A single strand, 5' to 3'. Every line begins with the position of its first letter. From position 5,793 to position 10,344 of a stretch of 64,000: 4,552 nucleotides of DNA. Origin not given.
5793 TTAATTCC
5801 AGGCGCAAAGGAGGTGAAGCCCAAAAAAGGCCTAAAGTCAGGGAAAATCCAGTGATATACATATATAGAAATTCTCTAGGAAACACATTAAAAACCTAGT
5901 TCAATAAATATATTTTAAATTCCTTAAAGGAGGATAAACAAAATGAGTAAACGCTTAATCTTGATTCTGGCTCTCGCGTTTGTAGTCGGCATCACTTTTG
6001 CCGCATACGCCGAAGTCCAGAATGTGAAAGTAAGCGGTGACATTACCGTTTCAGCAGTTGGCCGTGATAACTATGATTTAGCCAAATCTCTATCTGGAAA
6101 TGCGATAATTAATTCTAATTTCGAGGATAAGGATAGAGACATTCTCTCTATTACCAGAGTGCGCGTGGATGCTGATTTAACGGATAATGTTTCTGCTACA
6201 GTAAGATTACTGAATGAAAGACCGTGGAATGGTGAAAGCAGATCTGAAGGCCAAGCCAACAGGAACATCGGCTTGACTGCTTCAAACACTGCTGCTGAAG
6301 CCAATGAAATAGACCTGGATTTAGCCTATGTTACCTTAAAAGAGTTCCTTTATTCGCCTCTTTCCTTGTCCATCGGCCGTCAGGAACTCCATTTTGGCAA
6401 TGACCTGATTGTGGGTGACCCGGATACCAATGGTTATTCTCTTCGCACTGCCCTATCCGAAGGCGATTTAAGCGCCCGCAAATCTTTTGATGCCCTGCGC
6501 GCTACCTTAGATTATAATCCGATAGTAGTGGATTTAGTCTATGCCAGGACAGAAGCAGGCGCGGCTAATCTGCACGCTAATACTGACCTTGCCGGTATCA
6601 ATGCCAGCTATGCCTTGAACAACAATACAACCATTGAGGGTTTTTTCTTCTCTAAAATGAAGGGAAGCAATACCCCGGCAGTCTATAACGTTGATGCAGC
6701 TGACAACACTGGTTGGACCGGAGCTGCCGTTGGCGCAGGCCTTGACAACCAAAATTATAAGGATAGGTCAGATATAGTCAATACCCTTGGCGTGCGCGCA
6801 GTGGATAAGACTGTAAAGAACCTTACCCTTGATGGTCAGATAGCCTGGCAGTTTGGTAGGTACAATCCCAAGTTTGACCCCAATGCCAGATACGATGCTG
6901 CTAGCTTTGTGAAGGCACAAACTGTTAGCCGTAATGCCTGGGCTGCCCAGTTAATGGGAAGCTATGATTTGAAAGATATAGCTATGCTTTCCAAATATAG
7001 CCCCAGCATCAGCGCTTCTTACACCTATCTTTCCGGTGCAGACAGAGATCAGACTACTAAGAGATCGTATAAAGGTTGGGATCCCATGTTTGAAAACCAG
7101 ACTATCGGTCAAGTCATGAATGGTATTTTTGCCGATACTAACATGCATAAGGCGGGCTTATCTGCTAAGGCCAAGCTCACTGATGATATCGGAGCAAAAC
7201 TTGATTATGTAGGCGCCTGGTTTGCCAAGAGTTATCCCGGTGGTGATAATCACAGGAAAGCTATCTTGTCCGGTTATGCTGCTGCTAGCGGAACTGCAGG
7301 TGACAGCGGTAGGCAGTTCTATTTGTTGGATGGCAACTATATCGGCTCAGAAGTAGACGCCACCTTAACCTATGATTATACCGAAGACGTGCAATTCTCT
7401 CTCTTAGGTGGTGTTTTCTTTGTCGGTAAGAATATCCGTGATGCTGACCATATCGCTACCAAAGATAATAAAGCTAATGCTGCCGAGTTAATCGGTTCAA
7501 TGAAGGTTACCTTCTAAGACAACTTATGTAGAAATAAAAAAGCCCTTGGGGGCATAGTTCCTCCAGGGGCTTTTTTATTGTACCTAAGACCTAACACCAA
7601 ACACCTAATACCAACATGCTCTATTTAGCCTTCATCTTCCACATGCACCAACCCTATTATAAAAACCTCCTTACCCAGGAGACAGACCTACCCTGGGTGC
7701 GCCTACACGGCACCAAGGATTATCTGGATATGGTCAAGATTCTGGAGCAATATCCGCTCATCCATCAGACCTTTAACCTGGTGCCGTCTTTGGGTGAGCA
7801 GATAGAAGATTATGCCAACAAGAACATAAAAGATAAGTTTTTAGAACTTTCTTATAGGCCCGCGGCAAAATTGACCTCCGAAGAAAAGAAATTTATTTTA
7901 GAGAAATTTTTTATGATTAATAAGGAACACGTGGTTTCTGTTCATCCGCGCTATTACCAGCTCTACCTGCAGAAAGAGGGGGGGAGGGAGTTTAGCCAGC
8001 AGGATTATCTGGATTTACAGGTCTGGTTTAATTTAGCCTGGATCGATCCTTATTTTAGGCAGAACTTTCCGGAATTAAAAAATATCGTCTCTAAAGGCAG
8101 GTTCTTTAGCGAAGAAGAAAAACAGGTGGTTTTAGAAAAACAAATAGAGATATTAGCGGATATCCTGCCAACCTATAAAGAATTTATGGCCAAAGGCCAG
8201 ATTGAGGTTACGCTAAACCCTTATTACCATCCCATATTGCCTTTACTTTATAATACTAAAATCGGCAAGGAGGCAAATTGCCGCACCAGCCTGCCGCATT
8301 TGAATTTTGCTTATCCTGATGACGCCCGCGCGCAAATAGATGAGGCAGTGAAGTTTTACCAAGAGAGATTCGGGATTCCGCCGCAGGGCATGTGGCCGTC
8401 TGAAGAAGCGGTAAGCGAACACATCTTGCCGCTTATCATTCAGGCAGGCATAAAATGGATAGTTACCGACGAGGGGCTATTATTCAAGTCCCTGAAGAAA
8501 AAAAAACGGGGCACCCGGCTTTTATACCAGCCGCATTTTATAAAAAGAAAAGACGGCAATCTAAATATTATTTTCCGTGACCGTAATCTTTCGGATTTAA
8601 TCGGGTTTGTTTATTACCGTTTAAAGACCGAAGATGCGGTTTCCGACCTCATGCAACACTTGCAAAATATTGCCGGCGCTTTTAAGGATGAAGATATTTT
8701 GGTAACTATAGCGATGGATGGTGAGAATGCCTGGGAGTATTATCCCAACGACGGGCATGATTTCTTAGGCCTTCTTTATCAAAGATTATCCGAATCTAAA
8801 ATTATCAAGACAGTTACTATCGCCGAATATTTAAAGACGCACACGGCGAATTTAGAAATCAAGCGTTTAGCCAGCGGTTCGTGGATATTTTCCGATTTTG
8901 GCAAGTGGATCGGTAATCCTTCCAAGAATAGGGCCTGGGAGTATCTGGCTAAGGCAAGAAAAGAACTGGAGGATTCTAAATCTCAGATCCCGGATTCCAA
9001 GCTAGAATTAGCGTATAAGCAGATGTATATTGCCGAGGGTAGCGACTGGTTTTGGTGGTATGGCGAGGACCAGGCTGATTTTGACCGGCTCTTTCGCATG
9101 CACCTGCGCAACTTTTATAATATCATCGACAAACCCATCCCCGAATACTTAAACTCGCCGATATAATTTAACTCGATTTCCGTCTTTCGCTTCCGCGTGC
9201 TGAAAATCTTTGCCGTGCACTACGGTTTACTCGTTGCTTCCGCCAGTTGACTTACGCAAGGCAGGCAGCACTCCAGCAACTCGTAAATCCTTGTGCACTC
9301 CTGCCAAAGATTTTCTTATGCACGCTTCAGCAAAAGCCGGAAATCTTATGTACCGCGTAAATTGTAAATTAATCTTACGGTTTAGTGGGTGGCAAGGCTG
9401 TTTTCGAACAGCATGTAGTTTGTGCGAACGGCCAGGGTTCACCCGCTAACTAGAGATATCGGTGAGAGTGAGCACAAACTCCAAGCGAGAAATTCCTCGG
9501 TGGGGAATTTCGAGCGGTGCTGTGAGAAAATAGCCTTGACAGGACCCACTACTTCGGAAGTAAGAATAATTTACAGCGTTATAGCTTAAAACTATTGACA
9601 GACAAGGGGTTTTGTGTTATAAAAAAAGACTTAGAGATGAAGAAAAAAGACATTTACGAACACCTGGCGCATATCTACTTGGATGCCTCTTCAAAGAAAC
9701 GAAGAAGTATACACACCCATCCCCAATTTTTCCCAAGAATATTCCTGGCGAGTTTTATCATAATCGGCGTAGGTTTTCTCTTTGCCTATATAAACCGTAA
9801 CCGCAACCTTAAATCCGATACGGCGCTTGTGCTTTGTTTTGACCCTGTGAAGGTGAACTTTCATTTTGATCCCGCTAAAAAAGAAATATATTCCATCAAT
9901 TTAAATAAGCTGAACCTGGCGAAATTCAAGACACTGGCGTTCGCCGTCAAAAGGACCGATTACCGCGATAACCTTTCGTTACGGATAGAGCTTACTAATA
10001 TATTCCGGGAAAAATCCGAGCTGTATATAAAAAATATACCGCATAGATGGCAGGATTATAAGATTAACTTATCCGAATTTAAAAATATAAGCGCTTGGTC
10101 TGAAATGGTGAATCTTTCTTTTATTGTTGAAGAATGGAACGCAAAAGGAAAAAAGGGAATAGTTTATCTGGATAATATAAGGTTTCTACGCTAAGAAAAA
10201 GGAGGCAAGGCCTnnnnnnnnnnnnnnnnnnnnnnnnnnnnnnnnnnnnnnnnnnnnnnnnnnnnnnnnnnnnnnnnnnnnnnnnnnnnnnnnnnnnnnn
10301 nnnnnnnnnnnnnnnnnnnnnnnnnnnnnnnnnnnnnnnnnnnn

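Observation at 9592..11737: ParA/MinD ATPase fused to a glycogen-binding CBM48 domain, in an operon with a membrane protein and a histone-H1-like protein, next to a GH57 glucan enzyme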

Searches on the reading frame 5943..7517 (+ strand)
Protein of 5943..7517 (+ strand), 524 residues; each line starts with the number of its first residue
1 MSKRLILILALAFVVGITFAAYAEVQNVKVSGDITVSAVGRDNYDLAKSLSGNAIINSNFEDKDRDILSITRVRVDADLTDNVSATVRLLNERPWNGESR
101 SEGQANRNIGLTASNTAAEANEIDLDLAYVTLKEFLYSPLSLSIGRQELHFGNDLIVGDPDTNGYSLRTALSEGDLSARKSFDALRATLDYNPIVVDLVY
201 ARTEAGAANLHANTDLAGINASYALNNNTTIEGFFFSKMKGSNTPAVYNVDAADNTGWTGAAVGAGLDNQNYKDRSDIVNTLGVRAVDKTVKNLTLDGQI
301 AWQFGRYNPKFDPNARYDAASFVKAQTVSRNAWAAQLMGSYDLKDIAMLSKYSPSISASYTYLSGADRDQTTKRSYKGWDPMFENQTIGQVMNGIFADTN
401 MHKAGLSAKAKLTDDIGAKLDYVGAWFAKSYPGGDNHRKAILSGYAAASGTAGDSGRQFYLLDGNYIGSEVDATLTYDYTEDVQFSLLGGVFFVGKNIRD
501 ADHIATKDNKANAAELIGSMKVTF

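Call 3: search_protein_families(library=pfam, proteins=[window:5943-7517:+], max_evalue=0.01)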
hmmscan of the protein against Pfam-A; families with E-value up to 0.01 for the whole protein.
window:5943-7517:+ (524 aa): 1 family
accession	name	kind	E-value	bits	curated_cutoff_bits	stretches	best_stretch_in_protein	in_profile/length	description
PF13372.12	Alginate_exp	-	3.5e-16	59.4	25.2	1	63-505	28-388/395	Alginate export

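Call 4: search_protein_families(library=ncbifam, proteins=[window:5943-7517:+], max_evalue=0.01)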
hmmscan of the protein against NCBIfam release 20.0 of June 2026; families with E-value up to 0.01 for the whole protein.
window:5943-7517:+ (524 aa): 2 families
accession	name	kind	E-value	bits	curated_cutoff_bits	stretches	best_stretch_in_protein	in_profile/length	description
NF033939.0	DESULF_POR1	subfamily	0.00013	20.9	250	1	2-342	2-286/454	outer membrane homotrimeric porin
NF033652.1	LbtU_sider_porin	subfamily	0.00023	20.8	90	1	28-153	3-90/327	LbtU family siderophore porin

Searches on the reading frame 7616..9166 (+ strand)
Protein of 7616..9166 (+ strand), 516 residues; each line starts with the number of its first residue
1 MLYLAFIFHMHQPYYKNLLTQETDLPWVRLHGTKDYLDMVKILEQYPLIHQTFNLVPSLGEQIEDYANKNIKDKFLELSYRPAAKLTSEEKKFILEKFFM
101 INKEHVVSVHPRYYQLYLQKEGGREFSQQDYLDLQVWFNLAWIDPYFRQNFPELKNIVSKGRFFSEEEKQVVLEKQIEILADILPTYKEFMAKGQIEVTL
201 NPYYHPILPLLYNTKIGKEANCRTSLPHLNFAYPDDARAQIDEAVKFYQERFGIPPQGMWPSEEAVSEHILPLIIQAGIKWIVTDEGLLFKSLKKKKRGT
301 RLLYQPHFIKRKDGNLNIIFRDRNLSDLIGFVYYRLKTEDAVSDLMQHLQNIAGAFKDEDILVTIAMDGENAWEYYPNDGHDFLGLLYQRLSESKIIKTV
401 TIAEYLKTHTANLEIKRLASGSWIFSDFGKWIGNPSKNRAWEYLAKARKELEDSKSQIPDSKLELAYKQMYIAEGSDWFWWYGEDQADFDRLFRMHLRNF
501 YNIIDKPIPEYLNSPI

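Call 3: search_protein_families(library=pfam, proteins=[window:7616-9166:+], max_evalue=0.01)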
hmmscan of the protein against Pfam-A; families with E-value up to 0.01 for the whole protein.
window:7616-9166:+ (516 aa): 2 families
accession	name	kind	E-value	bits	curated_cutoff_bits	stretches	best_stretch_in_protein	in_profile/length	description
PF03065.20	Glyco_hydro_57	-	4.7e-64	216.9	21.2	1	5-412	1-285/291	Glycosyl hydrolase family 57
PF06588.17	Muskelin_N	-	0.0035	17.7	27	1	350-416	13-76/197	Muskelin N-terminus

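Call 4: search_protein_families(library=ncbifam, proteins=[window:7616-9166:+], max_evalue=0.01)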
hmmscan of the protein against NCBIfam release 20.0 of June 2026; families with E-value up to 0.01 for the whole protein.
window:7616-9166:+ (516 aa): 1 family
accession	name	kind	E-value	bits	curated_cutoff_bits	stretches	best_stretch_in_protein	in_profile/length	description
NF041133.1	branch_enz_Thcocales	equivalog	4.6e-08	32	1000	1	372-504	358-497/553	1,4-alpha-glucan branching protein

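Call 43: search_solved_structures(query=window:7616-9166:+, max_evalue=0.001)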
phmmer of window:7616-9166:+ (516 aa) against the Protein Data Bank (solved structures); distinct sequences matched with E-value up to 0.001: 10.
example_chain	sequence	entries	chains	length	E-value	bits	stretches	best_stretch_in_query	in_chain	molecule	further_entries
9jlq_A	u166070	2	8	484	2.5e-82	280.7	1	2-501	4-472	Glycoside hydrolase family 57 N-terminal domain-containing protein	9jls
9kyq_B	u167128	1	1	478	2.6e-82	280.7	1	2-501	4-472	Glycoside hydrolase family 57 N-terminal domain-containing protein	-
9iht_A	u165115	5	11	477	3.3e-82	280.3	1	2-500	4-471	Glycoside hydrolase family 57 N-terminal domain-containing protein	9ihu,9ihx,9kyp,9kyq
9jlr_A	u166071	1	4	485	6.2e-82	279.4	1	2-501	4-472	Glycoside hydrolase family 57 N-terminal domain-containing protein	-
9jlv_A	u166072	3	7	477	8e-82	279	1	2-500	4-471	Glycoside hydrolase family 57 N-terminal domain-containing protein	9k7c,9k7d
8zyi_A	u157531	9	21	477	1.6e-81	278.1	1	2-500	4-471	Glycoside hydrolase family 57 N-terminal domain-containing protein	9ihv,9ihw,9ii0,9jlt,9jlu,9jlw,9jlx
9ii1_A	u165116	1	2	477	4e-81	276.7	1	2-500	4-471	Glycoside hydrolase family 57 N-terminal domain-containing protein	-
7e1y_A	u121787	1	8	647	2e-15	60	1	157-443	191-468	Glycoside hydrolase, family 57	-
1ufa_A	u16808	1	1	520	0.0002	23.7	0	337-513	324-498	TT1467 protein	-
3p0b_A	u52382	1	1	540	0.00024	23.4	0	337-513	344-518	TT1467 protein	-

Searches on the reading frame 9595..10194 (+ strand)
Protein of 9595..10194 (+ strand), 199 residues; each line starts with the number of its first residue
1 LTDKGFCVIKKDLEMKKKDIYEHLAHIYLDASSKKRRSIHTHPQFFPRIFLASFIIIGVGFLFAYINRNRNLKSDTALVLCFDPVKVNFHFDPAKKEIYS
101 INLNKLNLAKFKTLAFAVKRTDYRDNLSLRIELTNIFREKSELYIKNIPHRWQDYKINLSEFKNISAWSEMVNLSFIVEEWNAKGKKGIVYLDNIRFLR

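Call 3: search_protein_families(library=pfam, proteins=[window:9595-10194:+], max_evalue=0.01)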
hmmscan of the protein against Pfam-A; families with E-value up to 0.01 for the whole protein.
window:9595-10194:+ (199 aa): 1 family
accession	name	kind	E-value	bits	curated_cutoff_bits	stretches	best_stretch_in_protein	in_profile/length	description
PF21476.4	PF0610-like_N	-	0.007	17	33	0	9-27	20-38/50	PF0610-like, N-terminal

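Call 4: search_protein_families(library=ncbifam, proteins=[window:9595-10194:+], max_evalue=0.01)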
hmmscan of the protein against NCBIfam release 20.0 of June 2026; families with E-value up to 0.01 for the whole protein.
window:9595-10194:+ (199 aa): 0 families

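Call 21: find_homologous_proteins(query=window:9637-10194:+, max_evalue=0.001)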
Query window:9637-10194:+ (185 aa): 719 proteins with E <= 0.001 among 829 candidates; the best 120 are listed.
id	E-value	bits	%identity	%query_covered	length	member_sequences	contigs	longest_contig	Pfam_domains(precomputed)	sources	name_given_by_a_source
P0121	9.3e-118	408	100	100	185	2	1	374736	-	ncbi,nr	ncbi:MAG: hypothetical protein PHC54_01775 [Candidatus Omnitrophica bacterium]|nr:hypothetical prote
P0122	2.2e-90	319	77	100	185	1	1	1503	-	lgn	-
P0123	2.6e-86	306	74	100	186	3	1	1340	-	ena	-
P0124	4.0e-86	305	74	100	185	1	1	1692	-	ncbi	-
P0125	4.9e-86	305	74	100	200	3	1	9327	-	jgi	jgi:hypothetical protein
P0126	1.2e-84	300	72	100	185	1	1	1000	-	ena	-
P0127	2.8e-83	296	72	100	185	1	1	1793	-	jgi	jgi:hypothetical protein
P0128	1.6e-82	294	70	100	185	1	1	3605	-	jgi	-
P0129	5.6e-82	292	71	100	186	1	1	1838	-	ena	-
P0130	1.8e-78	280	66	99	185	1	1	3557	-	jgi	-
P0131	5.7e-74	266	63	99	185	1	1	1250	-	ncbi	-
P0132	3.2e-72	260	65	100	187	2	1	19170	-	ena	-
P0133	5.1e-72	259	72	89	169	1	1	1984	-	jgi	-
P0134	2.6e-69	250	62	100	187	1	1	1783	-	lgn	-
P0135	2.9e-69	250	62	100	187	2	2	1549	-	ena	-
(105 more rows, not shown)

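Call 32: predict_structure(alignment_id=A1)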
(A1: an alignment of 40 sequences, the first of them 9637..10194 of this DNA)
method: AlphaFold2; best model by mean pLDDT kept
length: 185 residues; sequences in the alignment: 40
mean_pLDDT: 79.8   pTM: 0.61
mean pLDDT of the five models: 79.8, 78.2, 76.9, 76.5, 75.9
residues with pLDDT >= 90: 66; 70-90: 74; 50-70: 36; < 50: 9
segments of 3 or more residues with pLDDT < 50: 22-27
pLDDT, mean of each block of 10 residues (from residue 1): 69 66 48 69 77 59 82 75 87 91 89 90 93 92 93 90 76 84 92
secondary structure, 60 per line:
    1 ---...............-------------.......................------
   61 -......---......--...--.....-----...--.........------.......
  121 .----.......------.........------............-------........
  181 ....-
elements in order: H4-18 H32-54 E62-67 E71-76 E84-88 E99-107 E114-121 E126-132 E139-144 E157-165 E173-184

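Call 77: search_protein_families(library=padloc, proteins=[window:9637-10194:+], max_evalue=0.001)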
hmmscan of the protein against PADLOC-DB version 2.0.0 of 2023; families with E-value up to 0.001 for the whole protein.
window:9637-10194:+ (185 aa): 0 families
